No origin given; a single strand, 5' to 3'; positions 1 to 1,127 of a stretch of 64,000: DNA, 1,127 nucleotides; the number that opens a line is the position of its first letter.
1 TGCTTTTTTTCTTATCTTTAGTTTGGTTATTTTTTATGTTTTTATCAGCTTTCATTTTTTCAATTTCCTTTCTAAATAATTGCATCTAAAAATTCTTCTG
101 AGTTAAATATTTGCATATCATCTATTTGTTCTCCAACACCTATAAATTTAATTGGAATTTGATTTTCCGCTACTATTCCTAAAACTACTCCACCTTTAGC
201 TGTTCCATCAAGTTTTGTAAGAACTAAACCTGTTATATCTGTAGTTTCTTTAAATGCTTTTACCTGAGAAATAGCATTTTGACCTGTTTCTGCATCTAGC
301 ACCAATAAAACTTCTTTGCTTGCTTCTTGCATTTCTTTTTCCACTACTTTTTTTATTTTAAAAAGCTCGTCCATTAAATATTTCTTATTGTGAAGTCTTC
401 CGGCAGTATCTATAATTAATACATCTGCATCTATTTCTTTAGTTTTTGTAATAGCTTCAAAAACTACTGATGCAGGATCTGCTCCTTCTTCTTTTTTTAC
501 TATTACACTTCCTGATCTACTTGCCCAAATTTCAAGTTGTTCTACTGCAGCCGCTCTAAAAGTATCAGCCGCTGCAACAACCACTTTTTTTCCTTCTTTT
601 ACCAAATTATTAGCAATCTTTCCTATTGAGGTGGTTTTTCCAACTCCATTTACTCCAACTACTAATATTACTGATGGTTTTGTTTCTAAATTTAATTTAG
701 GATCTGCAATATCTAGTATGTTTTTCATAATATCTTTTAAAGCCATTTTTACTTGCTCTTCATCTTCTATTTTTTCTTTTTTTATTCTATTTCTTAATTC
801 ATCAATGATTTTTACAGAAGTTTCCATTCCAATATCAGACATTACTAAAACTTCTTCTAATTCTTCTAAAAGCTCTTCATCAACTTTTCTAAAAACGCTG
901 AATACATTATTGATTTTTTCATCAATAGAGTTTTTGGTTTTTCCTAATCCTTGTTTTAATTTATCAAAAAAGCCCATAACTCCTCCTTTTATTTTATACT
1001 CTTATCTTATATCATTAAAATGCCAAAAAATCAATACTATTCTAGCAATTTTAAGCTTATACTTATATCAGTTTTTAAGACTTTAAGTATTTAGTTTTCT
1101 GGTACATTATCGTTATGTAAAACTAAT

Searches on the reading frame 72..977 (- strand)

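Call 7: search_protein_families(library=pfam, proteins=[window:72-977:-], max_evalue=0.01)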
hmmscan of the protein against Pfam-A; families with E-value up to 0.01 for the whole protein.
window:72-977:- (301 aa): 17 families
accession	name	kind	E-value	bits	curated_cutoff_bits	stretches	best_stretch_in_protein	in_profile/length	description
PF00448.28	SRP54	-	1e-73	247.6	22.7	1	101-300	1-194/196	SRP54-type protein, GTPase domain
PF02881.24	SRP54_N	-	3.6e-14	53.2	22.4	1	20-83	3-74/75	SRP54-type protein, helical bundle domain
PF13604.12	AAA_30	-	3.7e-07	30.5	27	1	101-206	18-109/191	AAA domain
PF13401.12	AAA_22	-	3.2e-06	27.9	27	1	101-206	5-105/130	AAA domain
PF13245.12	AAA_19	-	2.6e-05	24.9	25.1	1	98-196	8-103/134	AAA domain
PF25199.1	nSTAND_NTPase5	-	5.8e-05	23.4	34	1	83-189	24-129/145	Novel STAND NTPase 5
PF01656.29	CbiA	-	6.1e-05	23.4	25.4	1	111-280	9-107/125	CobQ/CobB/MinD/ParA nucleotide binding domain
PF03308.22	MeaB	-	0.00012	21.6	23.1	1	101-138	33-70/273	Methylmalonyl Co-A mutase-associated GTPase MeaB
PF13191.12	AAA_16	-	0.00023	22.1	32.6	1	100-169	23-88/167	AAA ATPase domain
PF13207.12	AAA_17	-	0.00058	20.6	27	1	107-202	1-90/136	AAA domain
PF06414.18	Zeta_toxin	-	0.00075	19.4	22.3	1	98-150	13-64/199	Zeta toxin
PF02702.23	KdpD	-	0.0013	18.6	26.1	0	109-147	12-50/210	Osmosensitive K+ channel His kinase sensor domain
PF00005.33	ABC_tran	-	0.0024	18.9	25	1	102-194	12-80/137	ABC transporter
PF13614.12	AAA_31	-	0.0051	17.2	27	1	111-150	12-50/177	AAA domain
PF05127.21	NAT10_TcmA_helicase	-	0.0078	16.5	22.7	0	110-196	6-102/176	RNA cytidine acetyltransferase NAT10/TcmA, helicase domain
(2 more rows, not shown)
